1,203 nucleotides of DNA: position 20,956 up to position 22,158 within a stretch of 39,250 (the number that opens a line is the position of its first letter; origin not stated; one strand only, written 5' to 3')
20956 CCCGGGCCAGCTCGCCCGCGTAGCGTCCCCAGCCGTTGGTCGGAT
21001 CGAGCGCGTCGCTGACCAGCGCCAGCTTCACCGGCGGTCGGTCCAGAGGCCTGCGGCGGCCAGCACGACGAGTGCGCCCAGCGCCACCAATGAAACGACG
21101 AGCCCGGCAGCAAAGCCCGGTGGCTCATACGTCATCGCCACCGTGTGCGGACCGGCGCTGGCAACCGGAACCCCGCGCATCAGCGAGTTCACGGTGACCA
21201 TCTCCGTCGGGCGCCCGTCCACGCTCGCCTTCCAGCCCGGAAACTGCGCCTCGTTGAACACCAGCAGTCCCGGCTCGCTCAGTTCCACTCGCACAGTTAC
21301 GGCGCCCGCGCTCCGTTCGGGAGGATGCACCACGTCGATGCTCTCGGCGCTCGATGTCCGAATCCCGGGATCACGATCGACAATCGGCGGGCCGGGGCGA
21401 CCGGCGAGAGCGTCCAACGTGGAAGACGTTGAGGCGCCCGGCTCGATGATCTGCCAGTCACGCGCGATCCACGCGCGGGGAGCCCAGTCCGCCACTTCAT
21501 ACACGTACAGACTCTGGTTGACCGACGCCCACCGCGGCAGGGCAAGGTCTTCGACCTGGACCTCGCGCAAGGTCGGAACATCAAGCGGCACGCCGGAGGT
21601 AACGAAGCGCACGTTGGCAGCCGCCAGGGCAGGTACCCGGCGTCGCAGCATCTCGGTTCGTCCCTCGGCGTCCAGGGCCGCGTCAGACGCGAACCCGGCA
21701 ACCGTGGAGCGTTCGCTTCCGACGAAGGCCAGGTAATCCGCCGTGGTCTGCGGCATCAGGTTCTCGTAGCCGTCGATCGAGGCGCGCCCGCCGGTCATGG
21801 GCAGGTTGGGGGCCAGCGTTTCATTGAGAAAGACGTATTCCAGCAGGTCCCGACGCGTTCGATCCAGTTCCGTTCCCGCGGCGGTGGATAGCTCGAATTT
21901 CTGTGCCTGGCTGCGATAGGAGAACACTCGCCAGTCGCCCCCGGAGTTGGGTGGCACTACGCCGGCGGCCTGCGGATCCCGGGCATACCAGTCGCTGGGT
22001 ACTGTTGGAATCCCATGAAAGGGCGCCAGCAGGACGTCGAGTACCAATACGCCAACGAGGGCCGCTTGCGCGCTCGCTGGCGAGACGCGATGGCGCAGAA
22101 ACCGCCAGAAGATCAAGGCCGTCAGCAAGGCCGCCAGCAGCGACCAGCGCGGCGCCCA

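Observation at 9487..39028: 23-gene single-strand glycan assembly line mixing Wzx, ABC-ATPase and GT-C/YfhO logic, with no Wzy, Wzz or Wzm seen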

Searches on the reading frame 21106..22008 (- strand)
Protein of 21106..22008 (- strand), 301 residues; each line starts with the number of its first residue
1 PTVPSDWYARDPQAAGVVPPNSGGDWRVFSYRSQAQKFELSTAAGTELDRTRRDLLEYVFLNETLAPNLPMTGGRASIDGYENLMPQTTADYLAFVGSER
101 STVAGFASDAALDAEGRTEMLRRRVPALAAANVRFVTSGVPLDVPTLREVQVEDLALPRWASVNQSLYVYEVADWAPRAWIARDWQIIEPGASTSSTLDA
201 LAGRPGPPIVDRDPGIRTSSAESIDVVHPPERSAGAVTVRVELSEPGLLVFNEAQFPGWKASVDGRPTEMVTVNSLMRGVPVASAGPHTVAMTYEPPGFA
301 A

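Call 76: search_protein_families(library=pfam, proteins=[window:21106-22008:-], max_evalue=1)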
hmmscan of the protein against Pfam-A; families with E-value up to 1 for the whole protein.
window:21106-22008:- (301 aa): 1 family
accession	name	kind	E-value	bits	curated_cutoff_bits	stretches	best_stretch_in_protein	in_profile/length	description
PF09586.16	YfhO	-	4e-07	29.2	28.5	1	237-299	766-828/835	Bacterial membrane protein YfhO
